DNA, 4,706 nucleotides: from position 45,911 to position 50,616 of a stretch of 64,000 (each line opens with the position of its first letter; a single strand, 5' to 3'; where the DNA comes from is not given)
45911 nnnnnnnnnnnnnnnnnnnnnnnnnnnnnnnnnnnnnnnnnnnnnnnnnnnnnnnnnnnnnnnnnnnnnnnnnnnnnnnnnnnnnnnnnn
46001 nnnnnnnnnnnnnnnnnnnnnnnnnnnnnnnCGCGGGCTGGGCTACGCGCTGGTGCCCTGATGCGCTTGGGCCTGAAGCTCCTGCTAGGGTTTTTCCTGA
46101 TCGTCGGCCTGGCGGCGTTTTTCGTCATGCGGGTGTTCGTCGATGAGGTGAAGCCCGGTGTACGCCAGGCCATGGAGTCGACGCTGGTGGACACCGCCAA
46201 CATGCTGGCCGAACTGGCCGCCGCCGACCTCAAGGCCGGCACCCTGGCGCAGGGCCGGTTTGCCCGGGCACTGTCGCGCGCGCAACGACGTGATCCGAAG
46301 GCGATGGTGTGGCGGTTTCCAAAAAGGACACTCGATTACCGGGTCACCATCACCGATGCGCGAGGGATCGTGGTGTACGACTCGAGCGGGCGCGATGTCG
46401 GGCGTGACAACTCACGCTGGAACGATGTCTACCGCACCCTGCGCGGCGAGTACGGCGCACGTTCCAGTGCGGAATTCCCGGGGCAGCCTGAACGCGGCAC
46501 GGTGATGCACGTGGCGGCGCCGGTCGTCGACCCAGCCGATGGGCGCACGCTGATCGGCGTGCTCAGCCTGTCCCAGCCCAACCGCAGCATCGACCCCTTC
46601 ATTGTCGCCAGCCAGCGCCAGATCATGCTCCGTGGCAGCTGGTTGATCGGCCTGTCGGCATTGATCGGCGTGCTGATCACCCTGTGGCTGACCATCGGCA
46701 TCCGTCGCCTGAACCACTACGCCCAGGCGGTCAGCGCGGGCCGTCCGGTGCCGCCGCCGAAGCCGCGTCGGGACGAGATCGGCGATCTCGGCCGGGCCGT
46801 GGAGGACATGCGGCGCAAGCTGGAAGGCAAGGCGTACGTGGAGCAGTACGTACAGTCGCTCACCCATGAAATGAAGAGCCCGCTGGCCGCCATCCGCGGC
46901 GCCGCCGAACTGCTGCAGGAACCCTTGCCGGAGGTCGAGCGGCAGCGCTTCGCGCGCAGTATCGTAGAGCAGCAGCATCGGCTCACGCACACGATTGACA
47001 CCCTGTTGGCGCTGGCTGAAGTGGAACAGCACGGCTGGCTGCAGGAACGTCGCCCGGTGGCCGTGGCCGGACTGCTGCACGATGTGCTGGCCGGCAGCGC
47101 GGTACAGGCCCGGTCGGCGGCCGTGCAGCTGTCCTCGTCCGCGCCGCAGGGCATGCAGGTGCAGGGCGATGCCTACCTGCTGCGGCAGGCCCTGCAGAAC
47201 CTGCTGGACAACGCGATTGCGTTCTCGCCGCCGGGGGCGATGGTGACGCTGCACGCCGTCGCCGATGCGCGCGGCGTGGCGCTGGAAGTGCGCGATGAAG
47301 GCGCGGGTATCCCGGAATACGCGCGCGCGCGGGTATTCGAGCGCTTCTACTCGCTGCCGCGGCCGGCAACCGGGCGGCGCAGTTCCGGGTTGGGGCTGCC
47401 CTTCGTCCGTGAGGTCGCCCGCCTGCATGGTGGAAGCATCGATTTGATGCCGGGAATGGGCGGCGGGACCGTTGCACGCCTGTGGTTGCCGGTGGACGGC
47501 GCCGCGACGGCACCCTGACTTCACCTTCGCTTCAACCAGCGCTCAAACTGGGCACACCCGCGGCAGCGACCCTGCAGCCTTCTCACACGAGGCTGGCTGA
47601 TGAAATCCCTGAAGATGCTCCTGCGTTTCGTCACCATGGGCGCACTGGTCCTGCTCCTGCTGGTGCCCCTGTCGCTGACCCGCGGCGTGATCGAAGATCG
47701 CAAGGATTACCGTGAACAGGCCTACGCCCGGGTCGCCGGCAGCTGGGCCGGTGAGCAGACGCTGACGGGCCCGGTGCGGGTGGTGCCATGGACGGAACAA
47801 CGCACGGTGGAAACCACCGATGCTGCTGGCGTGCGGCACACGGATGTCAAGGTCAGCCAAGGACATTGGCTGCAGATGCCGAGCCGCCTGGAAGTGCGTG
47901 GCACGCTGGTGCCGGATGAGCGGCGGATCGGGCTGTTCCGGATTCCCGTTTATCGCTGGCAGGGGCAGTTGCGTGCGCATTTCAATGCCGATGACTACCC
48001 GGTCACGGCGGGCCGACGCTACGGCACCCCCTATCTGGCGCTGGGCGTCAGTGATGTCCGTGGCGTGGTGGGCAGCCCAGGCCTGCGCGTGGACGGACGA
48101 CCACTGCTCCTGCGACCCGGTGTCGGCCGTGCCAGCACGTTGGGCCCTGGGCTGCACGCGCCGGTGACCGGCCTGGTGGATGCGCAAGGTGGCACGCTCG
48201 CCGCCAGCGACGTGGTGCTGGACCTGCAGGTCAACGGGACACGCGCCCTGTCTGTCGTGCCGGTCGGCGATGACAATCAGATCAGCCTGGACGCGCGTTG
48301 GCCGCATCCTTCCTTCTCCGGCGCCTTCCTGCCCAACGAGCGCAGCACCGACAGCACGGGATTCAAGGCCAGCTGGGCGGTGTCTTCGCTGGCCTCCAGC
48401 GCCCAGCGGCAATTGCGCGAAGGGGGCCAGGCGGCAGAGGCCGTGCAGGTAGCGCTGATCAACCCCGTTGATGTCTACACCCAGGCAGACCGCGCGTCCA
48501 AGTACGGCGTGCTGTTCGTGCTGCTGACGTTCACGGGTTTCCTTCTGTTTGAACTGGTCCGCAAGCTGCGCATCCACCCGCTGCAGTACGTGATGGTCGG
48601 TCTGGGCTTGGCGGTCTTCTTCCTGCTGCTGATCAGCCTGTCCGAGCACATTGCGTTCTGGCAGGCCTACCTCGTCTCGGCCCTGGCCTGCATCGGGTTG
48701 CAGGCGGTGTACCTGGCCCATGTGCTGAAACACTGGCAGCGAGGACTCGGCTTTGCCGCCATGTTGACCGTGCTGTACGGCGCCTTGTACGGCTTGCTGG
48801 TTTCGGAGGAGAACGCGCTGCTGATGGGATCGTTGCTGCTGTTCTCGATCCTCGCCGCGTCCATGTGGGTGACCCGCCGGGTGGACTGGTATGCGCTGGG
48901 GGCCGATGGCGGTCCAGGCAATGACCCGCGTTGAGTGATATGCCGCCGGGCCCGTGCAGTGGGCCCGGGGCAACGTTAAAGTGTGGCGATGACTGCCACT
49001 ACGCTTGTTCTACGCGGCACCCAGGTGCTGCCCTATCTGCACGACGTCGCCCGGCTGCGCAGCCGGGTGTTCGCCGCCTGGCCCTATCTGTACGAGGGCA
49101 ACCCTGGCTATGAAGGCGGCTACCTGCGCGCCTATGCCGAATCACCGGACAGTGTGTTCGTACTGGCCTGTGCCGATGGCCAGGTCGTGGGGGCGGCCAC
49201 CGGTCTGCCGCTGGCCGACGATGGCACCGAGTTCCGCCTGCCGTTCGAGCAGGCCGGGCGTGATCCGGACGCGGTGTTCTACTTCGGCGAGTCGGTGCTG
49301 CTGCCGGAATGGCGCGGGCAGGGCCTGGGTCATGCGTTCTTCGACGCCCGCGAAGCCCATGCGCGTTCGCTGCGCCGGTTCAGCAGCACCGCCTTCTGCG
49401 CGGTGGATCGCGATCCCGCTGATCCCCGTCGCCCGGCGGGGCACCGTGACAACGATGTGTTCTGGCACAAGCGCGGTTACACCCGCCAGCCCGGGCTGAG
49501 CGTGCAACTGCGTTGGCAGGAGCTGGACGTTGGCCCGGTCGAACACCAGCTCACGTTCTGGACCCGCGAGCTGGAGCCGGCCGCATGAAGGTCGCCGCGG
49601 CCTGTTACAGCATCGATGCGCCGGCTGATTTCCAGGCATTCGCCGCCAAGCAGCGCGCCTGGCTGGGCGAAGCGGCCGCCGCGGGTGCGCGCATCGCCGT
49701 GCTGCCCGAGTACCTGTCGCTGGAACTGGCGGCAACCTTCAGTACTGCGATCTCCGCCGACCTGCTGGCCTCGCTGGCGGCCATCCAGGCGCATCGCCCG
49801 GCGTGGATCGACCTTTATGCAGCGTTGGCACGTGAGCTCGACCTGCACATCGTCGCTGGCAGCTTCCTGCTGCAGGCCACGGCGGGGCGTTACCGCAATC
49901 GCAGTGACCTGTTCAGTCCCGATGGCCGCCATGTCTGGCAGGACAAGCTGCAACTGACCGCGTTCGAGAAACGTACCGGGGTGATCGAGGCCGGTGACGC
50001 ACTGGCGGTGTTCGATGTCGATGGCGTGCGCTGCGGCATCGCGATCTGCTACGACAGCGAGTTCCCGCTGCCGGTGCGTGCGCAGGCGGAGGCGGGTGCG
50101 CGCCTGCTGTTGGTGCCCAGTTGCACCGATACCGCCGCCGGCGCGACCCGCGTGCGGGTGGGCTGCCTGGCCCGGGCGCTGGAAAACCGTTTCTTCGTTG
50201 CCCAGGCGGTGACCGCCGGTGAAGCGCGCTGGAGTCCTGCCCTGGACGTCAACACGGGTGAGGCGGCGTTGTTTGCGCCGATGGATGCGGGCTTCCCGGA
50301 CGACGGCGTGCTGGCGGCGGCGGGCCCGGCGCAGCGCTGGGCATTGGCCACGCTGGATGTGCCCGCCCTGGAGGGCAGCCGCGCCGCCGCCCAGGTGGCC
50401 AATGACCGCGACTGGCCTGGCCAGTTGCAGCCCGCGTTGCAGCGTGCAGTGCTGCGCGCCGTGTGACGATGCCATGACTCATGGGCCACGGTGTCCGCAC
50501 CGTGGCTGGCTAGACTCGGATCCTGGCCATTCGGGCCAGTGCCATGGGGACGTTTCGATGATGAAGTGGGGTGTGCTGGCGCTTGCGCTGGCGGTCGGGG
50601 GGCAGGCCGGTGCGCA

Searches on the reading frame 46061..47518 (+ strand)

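Call 46: search_protein_families(library=pfam, proteins=[window:46061-47518:+], max_evalue=0.0001)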
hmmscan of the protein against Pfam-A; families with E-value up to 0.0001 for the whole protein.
window:46061-47518:+ (485 aa): 3 families
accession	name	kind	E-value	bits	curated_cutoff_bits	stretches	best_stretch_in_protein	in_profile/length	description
PF02518.31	HATPase_c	-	1e-22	81.1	26.4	1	369-479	1-110/111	Histidine kinase-, DNA gyrase B-, and HSP90-like ATPase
PF00512.31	HisKA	-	5e-13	49.3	26.9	1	261-323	3-65/66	His Kinase A (phospho-acceptor) domain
PF00672.30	HAMP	-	2.8e-07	31.2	25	1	214-255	10-52/53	HAMP domain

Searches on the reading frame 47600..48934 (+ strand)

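Call 46: search_protein_families(library=pfam, proteins=[window:47600-48934:+], max_evalue=0.0001)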
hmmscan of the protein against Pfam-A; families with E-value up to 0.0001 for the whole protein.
window:47600-48934:+ (444 aa): 1 family
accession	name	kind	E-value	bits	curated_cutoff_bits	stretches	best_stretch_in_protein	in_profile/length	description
PF06123.17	CreD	-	2.7e-142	475.1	23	1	6-431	2-428/428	Inner membrane protein CreD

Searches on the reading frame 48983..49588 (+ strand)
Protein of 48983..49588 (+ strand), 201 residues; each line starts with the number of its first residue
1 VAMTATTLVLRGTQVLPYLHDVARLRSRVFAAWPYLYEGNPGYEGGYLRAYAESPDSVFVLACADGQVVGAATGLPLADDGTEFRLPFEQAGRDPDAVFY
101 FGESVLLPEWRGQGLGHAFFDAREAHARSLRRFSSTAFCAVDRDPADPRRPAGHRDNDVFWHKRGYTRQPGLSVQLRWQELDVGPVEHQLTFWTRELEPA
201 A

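Call 46: search_protein_families(library=pfam, proteins=[window:48983-49588:+], max_evalue=0.0001)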
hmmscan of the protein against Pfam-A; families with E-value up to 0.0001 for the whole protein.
window:48983-49588:+ (201 aa): 1 family
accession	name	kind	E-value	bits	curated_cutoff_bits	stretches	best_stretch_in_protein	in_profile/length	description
PF00583.31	Acetyltransf_1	-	6.8e-07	30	20.7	1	35-144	11-105/116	Acetyltransferase (GNAT) family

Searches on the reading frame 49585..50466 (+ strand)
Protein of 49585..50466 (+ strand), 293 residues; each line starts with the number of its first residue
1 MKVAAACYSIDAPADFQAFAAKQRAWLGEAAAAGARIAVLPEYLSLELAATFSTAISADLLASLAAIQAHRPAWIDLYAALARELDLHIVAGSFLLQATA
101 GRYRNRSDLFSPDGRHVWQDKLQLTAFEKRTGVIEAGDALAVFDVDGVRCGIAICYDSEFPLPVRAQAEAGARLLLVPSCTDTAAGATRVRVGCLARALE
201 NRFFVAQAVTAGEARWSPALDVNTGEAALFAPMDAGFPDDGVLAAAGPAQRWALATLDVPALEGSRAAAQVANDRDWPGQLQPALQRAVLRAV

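Call 46: search_protein_families(library=pfam, proteins=[window:49585-50466:+], max_evalue=0.0001)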
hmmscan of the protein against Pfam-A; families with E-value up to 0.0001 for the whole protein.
window:49585-50466:+ (293 aa): 1 family
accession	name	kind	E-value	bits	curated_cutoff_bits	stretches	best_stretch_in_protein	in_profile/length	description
PF00795.27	CN_hydrolase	-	8.2e-19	68.4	23.2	1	3-213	2-210/256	Carbon-nitrogen hydrolase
